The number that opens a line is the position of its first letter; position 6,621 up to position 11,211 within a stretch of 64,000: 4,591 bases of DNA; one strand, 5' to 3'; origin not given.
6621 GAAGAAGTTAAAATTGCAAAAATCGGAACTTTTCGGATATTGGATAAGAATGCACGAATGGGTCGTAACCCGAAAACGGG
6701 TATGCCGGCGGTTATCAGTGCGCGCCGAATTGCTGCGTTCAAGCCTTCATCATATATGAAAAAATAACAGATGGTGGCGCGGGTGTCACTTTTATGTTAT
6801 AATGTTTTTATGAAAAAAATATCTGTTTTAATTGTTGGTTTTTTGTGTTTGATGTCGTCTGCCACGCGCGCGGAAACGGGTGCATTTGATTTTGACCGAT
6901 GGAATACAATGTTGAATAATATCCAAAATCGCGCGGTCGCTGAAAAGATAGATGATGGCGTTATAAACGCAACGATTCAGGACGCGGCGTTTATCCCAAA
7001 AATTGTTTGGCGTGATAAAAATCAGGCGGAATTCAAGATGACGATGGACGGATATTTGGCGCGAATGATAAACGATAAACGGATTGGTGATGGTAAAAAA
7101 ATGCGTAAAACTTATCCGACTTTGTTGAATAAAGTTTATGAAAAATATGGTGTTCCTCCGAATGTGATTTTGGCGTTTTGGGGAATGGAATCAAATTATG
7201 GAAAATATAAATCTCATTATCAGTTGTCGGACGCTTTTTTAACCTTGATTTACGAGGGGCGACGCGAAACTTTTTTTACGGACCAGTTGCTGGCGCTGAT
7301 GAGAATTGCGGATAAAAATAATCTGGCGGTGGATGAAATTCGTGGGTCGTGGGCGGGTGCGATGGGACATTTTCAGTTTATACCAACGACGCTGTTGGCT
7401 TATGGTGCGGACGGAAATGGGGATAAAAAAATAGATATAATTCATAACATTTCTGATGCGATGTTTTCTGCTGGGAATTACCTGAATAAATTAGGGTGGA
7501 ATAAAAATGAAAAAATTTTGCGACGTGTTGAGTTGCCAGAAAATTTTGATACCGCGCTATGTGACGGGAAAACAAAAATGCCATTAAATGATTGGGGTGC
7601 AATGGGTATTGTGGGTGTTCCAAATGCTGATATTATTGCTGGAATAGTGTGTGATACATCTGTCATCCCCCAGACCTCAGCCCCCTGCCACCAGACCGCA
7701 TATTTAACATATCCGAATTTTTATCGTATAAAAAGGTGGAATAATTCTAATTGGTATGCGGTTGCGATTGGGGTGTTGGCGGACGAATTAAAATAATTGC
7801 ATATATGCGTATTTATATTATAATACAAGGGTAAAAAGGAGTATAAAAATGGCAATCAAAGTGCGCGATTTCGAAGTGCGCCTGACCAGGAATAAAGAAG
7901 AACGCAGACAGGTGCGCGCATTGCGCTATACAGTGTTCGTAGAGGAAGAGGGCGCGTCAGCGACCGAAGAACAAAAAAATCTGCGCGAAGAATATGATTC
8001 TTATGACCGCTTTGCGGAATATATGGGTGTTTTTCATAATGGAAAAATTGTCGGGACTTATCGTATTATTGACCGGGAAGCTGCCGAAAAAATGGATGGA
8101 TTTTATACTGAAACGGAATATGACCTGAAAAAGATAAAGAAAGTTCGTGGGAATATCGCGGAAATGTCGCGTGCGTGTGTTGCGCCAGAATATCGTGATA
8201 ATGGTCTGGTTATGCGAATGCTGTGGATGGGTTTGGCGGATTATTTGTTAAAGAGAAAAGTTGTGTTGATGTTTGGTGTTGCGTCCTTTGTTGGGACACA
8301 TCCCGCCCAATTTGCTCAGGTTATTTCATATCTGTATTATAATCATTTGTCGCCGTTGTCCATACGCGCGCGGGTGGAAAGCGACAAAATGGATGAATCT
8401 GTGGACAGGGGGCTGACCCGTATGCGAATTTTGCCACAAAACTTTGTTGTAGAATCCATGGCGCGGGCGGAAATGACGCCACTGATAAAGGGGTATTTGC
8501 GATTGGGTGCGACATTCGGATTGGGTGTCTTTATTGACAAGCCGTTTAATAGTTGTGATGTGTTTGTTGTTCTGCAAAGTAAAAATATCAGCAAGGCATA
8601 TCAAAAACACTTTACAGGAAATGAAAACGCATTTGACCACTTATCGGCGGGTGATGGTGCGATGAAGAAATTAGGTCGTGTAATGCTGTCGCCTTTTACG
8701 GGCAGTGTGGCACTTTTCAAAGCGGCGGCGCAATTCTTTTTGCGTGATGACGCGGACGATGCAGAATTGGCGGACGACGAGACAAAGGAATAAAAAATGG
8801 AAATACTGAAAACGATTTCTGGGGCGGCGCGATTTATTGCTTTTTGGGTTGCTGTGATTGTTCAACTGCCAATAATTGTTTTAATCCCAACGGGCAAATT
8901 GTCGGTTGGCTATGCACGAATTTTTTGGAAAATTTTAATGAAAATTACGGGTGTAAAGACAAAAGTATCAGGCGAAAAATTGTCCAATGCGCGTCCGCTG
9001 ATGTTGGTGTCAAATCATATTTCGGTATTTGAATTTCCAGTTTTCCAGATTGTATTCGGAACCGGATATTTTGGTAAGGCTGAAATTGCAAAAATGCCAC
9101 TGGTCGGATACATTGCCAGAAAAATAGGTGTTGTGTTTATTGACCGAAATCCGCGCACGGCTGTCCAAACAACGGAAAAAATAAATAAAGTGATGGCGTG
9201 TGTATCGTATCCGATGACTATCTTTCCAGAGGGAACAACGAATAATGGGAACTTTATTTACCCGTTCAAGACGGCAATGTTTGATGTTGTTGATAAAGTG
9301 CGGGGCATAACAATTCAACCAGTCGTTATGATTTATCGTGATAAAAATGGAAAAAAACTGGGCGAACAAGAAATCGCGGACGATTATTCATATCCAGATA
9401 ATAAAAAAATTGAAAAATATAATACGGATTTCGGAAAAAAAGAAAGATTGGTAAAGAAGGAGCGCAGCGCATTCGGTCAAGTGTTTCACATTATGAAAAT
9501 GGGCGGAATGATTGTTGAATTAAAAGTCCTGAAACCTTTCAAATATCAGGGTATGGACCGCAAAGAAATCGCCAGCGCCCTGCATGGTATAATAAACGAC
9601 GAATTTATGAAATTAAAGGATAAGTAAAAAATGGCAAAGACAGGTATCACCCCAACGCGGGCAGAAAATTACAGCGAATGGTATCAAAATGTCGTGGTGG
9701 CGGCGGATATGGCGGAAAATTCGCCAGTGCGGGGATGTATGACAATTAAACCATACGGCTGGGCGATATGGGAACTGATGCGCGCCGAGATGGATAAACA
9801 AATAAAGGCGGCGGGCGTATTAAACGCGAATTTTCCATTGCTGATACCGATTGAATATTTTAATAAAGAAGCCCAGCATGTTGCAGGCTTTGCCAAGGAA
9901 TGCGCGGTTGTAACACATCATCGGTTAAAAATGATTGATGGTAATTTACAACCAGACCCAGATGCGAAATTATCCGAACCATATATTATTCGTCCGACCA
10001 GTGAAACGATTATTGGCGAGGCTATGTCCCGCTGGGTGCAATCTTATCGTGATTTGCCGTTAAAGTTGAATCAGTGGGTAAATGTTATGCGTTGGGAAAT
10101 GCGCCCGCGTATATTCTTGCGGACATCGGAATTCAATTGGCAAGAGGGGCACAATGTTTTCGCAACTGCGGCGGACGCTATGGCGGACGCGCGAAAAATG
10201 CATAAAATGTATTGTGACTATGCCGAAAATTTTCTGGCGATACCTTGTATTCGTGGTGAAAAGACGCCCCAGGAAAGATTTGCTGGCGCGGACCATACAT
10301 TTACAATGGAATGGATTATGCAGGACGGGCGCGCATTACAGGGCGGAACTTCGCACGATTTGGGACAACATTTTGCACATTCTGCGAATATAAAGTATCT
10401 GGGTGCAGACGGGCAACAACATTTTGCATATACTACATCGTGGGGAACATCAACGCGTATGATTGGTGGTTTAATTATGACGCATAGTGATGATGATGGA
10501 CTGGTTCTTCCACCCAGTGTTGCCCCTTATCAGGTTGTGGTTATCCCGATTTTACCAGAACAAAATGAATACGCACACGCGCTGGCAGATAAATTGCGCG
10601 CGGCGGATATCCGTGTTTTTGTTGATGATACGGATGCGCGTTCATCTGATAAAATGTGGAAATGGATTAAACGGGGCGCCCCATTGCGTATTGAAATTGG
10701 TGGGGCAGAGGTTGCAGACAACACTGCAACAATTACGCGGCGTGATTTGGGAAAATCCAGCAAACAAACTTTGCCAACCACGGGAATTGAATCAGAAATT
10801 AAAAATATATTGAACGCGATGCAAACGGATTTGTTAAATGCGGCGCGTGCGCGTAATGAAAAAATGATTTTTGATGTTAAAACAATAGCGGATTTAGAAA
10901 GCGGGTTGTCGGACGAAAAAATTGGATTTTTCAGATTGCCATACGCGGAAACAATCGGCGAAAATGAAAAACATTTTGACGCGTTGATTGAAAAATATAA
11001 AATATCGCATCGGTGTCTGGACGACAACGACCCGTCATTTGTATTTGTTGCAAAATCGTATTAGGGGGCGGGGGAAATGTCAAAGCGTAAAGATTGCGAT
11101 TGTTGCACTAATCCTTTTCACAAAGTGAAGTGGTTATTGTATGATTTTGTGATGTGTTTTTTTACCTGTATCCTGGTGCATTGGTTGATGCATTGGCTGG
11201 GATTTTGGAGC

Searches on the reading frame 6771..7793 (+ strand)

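Call 101: search_protein_families(library=pfam, proteins=[window:6771-7793:+], max_evalue=0.00001)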
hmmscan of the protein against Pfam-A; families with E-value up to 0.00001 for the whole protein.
window:6771-7793:+ (341 aa): 1 family
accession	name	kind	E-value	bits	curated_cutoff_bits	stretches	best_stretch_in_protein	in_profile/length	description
PF13406.11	SLT_2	-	4.8e-87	292.3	24.3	1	46-338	4-292/292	Transglycosylase SLT domain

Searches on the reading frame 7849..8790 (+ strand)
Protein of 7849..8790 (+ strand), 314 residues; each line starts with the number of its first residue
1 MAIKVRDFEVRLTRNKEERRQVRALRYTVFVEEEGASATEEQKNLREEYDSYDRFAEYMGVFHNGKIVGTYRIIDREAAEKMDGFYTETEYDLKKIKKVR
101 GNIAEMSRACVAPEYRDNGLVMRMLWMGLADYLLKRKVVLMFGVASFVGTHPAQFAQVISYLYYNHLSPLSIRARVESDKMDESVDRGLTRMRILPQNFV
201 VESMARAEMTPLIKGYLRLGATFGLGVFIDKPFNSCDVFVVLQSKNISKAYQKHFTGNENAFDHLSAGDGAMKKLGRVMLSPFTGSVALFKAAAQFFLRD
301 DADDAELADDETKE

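Call 101: search_protein_families(library=pfam, proteins=[window:7849-8790:+], max_evalue=0.00001)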
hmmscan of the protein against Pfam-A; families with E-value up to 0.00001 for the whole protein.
window:7849-8790:+ (314 aa): 3 families
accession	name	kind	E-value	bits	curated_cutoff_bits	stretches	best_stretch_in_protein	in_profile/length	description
PF13444.12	Acetyltransf_5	-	6.4e-26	91.4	22.4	1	25-126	1-101/102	Acetyltransferase (GNAT) domain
PF13527.13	Acetyltransf_9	-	3.4e-07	30.8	25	0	15-77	6-62/127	Acetyltransferase (GNAT) domain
PF21926.2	FeeM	-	1.7e-06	28.4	27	1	22-132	2-108/158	N-acyl amino acid synthase FeeM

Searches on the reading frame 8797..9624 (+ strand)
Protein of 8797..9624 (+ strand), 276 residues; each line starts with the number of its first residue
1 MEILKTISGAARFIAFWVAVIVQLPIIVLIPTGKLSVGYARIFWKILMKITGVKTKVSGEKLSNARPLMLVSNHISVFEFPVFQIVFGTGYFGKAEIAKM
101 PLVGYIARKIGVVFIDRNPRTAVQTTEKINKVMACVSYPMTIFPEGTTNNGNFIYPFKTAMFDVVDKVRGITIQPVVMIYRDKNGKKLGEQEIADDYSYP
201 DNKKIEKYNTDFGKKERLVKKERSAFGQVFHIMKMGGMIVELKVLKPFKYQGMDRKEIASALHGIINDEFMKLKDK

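Call 101: search_protein_families(library=pfam, proteins=[window:8797-9624:+], max_evalue=0.00001)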
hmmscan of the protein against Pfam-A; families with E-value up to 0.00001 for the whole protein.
window:8797-9624:+ (276 aa): 1 family
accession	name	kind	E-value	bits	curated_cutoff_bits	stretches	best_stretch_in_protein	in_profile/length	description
PF01553.26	Acyltransferase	-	3.4e-20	72.6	23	1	55-178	2-131/132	Acyltransferase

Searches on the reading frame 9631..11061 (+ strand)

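Call 101: search_protein_families(library=pfam, proteins=[window:9631-11061:+], max_evalue=0.00001)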
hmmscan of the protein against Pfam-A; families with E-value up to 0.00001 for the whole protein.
window:9631-11061:+ (477 aa): 2 families
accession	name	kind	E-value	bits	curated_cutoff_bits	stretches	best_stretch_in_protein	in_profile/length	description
PF03129.25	HGTP_anticodon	-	7.1e-15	55.4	21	1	301-391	1-92/94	Anticodon binding domain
PF00587.30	tRNA-synt_2b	-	1.3e-13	51.8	29.3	1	115-280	8-174/179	tRNA synthetase class II core domain (G, H, P, S and T)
